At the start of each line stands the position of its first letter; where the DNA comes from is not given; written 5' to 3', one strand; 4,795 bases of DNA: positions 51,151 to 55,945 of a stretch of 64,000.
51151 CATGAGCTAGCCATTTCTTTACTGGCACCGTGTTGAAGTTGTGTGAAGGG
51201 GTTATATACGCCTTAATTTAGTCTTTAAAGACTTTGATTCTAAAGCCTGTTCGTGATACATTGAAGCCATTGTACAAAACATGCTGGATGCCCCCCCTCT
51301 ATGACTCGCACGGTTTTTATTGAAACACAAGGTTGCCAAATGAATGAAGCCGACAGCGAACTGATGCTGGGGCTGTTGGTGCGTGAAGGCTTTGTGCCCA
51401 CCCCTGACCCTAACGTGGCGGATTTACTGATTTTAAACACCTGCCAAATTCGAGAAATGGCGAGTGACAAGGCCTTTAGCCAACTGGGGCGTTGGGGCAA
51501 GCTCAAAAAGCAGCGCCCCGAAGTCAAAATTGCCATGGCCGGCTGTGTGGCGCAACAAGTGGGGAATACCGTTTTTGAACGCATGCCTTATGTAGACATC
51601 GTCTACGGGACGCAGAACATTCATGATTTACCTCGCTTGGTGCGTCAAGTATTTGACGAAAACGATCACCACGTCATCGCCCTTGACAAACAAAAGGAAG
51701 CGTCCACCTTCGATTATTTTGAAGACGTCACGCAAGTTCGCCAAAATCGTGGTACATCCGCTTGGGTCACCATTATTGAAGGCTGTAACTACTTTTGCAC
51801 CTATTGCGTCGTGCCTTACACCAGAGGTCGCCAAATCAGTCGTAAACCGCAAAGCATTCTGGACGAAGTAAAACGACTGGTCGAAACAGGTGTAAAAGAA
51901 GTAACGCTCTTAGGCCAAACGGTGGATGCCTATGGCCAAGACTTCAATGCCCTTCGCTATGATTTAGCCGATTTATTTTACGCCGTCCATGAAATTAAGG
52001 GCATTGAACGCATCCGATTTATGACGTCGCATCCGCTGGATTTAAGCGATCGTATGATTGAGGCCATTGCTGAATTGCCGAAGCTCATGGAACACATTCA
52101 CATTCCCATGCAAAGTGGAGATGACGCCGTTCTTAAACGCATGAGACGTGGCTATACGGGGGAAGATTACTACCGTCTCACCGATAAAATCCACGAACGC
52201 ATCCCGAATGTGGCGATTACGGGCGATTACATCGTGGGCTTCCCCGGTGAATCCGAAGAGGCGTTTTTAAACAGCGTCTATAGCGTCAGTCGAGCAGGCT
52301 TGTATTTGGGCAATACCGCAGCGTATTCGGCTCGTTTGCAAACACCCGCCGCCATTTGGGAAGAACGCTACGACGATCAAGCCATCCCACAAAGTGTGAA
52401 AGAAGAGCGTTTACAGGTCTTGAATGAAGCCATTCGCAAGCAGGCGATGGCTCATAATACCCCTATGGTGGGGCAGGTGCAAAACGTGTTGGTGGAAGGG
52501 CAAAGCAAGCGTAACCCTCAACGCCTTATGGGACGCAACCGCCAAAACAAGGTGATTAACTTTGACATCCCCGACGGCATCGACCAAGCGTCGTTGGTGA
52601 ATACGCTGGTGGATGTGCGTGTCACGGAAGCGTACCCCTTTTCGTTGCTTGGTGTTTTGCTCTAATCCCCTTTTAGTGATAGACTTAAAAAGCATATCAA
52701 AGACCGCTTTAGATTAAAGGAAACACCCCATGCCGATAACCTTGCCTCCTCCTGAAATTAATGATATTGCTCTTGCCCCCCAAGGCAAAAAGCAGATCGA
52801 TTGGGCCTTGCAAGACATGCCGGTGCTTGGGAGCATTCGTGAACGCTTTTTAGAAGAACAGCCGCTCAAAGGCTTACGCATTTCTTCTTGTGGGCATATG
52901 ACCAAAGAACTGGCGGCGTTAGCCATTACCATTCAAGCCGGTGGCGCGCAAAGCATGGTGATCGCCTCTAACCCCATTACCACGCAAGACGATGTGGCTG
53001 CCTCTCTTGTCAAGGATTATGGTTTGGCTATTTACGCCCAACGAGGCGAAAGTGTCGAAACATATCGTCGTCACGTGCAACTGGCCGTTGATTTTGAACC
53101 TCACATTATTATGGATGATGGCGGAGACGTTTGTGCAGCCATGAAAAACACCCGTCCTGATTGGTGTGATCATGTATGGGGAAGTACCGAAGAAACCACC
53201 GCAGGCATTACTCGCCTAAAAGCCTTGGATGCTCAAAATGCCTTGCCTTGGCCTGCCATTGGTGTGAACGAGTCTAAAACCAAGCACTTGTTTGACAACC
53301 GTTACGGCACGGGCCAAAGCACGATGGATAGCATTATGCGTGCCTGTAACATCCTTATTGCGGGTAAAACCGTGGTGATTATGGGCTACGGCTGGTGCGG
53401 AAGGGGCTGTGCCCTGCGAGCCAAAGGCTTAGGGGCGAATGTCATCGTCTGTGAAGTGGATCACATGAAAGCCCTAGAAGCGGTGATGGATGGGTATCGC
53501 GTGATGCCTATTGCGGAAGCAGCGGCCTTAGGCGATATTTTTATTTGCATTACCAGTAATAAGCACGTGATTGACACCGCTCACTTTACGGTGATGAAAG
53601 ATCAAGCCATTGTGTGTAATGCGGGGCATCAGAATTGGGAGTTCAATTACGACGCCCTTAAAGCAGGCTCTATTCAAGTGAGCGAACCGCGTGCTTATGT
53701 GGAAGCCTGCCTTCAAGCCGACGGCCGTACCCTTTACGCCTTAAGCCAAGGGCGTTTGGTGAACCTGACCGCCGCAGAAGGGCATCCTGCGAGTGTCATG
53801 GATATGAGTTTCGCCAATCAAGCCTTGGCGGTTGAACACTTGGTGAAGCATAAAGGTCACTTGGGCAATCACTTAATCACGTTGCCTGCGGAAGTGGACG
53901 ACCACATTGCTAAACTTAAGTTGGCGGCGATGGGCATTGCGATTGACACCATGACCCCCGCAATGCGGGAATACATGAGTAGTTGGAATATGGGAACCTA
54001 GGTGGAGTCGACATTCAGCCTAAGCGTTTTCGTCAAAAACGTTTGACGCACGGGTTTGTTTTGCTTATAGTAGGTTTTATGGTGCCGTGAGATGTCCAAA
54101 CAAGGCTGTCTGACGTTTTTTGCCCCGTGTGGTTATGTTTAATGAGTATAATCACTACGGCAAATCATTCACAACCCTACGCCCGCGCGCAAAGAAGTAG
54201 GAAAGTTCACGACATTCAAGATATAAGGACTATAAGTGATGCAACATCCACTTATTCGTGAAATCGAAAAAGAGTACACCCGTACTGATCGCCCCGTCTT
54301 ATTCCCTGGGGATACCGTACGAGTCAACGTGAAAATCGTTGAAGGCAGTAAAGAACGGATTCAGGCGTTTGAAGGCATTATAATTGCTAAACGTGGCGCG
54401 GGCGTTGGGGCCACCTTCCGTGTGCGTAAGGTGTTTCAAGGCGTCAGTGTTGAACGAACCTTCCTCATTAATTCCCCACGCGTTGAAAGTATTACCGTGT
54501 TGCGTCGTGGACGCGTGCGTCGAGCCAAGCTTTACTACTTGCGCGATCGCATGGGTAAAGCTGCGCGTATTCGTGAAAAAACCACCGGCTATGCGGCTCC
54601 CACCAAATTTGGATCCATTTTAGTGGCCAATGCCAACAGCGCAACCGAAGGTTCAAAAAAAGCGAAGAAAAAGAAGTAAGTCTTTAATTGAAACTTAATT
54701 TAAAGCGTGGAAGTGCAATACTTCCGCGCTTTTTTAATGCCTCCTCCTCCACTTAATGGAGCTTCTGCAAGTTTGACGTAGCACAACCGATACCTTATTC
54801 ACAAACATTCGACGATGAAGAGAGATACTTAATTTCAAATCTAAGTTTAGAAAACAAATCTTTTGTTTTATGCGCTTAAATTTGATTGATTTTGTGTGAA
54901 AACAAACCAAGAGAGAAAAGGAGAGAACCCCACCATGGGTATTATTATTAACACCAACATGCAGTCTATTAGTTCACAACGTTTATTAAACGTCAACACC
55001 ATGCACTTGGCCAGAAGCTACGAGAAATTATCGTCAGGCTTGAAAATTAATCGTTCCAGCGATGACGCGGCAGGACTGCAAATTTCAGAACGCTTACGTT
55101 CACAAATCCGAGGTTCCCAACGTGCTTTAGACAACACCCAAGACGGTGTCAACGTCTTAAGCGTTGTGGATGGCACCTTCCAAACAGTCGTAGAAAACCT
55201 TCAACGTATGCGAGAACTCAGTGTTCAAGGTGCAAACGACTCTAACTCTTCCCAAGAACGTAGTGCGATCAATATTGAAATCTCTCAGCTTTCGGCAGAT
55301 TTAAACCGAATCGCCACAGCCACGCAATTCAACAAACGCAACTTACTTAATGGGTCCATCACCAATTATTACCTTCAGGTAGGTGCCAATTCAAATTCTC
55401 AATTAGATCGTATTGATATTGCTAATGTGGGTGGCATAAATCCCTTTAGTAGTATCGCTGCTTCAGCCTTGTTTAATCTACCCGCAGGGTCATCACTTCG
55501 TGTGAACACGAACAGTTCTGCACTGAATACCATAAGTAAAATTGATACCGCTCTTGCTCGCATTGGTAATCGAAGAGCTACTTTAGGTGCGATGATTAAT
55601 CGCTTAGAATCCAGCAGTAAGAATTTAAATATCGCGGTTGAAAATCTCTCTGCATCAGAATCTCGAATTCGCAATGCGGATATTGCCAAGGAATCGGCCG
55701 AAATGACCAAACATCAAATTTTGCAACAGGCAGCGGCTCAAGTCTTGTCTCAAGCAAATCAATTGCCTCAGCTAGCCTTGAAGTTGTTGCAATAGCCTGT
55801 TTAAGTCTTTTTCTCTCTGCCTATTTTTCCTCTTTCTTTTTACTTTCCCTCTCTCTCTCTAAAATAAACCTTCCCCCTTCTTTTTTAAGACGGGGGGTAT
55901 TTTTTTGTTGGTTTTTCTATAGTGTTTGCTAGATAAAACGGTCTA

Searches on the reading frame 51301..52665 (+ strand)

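Call 14: search_protein_families(library=ncbifam, proteins=[window:51301-52665:+], max_evalue=0.00001)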
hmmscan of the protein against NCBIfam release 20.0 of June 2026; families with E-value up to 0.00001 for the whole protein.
window:51301-52665:+ (454 aa): 12 families
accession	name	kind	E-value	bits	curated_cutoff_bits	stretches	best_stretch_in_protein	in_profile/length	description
TIGR01574.1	miaB-methiolase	equivalog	1e-137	459.8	355.3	1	5-452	2-435/437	tRNA (N6-isopentenyl adenosine(37)-C2)-methylthiotransferase MiaB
TIGR00089.1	TIGR00089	subfamily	7.1e-137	456.7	251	1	4-451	1-429/429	MiaB/RimO family radical SAM methylthiotransferase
NF010916.0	PRK14336.1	equivalog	8.1e-97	324.6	606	2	149-451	121-410/418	tRNA (N6-isopentenyl adenosine(37)-C2)-methylthiotransferase MiaB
TIGR01579.1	MiaB-like-C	equivalog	5.4e-87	292.7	357.05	1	7-416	1-395/416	tRNA (N(6)-L-threonylcarbamoyladenosine(37)-C(2))-methylthiotransferase MtaB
TIGR01125.1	TIGR01125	equivalog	3.2e-76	257.1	356.95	1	5-416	2-395/432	30S ribosomal protein S12 methylthiotransferase RimO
TIGR01578.1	MiaB-like-B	hypoth_equivalog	2.5e-62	211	314.7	1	5-403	2-377/421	tRNA (N(6)-L-threonylcarbamoyladenosine(37)-C(2))-methylthiotransferase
TIGR04014.1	B12_SAM_MJ_0865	equivalog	4.3e-23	81.8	360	1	141-324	148-328/434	methyl-coenzyme M reductase glutamine C-methyltransferase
TIGR04013.1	B12_SAM_MJ_1487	hypoth_equivalog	1.2e-19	70.5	251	1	98-329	92-330/382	TIGR04013 family B12-binding domain/radical SAM domain-containing protein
TIGR04479.1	bcpD_PhpK_rSAM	subfamily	6.4e-12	44.6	600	1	151-332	239-409/504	PhpK family radical SAM P-methyltransferase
TIGR03471.1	HpnJ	equivalog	4.7e-09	35.6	577.6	1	160-322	204-355/472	hopanoid biosynthesis associated radical SAM protein HpnJ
TIGR04072.2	rSAM_ladder_B12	equivalog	1.5e-07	30.5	360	1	113-326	136-343/443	lipid biosynthesis B12-binding/radical SAM protein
TIGR04428.1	B12_rSAM_trp_MT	equivalog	4.2e-07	28.7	500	0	156-201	219-265/558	tryptophan 2-C-methyltransferase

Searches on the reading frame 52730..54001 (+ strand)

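Call 14: search_protein_families(library=ncbifam, proteins=[window:52730-54001:+], max_evalue=0.00001)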
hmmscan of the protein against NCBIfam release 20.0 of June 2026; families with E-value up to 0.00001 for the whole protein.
window:52730-54001:+ (423 aa): 7 families
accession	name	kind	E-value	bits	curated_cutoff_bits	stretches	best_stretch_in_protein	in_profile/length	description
NF004005.0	PRK05476.2-3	equivalog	3.3e-166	553.3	275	1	10-421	7-417/418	adenosylhomocysteinase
TIGR00936.1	ahcY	equivalog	3.3e-166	553.2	497.6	1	9-423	2-416/416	adenosylhomocysteinase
NF004010.0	PRK05476.3-3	equivalog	6.3e-76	256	512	1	13-411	12-418/432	adenosylhomocysteinase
NF004009.0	PRK05476.3-2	equivalog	8.9e-63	212.8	485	1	18-403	77-459/487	adenosylhomocysteinase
NF004008.0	PRK05476.3-1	equivalog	7.2e-20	71.3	440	1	175-393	116-318/326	adenosylhomocysteinase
NF004017.0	PRK05479.1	equivalog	1.1e-06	27.7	336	1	209-278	14-84/337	ketol-acid reductoisomerase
TIGR00465.1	ilvC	equivalog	6.8e-06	25.3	226.15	0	210-279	1-71/314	ketol-acid reductoisomerase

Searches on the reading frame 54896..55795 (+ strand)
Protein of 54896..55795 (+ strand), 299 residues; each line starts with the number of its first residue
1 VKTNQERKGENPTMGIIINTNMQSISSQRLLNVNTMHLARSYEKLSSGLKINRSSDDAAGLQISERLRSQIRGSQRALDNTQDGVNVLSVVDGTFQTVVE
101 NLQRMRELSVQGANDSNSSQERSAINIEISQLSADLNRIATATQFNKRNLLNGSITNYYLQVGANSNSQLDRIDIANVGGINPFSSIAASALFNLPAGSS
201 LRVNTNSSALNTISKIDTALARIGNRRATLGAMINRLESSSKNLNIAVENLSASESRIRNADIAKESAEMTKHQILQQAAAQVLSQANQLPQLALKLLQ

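Call 14: search_protein_families(library=ncbifam, proteins=[window:54896-55795:+], max_evalue=0.00001)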
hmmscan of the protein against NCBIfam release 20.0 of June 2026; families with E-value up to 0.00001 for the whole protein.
window:54896-55795:+ (299 aa): 26 families (the best 25 are shown)
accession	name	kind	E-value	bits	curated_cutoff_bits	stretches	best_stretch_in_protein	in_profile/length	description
NF009444.0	PRK12802.1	equivalog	8.5e-73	245.3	332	1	15-299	2-282/282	flagellin domain-containing protein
NF009448.0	PRK12806.1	equivalog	7e-70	236.1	531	2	14-171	1-158/475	flagellin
NF006468.0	PRK08869.1-3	subfamily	8.2e-67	225.9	436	2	14-168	1-156/378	polar flagellin E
NF006467.0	PRK08869.1-2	subfamily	3.3e-66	224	443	2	14-169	1-156/400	flagellin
NF006466.0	PRK08869.1-1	subfamily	3.6e-66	224.2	426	2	14-167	1-154/377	flagellin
NF006469.0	PRK08869.1-4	equivalog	2.2e-65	221.5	627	2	14-168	1-155/377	flagellin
NF005294.0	PRK06819.1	subfamily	2.4e-59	201.8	387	2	16-178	3-163/376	FliC/FljB family flagellin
NF038071.1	lat_flg_LafA_2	exception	6.9e-57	193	365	1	14-298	1-283/284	lateral flagellin LafA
NF009449.0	PRK12807.1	subfamily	1.1e-55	189.2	347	1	18-299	3-287/287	flagellin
NF006470.0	PRK08869.1-5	equivalog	1.1e-51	176.3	423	2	18-167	4-153/388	flagellin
NF005953.0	PRK08026.1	subfamily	3.2e-51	175.5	619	2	14-175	1-160/548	FliC/FljB family flagellin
NF009450.0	PRK12808.1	equivalog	4e-51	175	476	2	18-162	3-146/476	flagellin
NF009446.0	PRK12804.1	subfamily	5.4e-51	173.9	352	1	18-298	3-300/301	flagellin Hag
NF009445.0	PRK12803.1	equivalog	9e-46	156.6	450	2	16-153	1-138/335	flagellin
NF009234.0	PRK12584.1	equivalog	2.8e-42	145.5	752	2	14-170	1-157/510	flagellin A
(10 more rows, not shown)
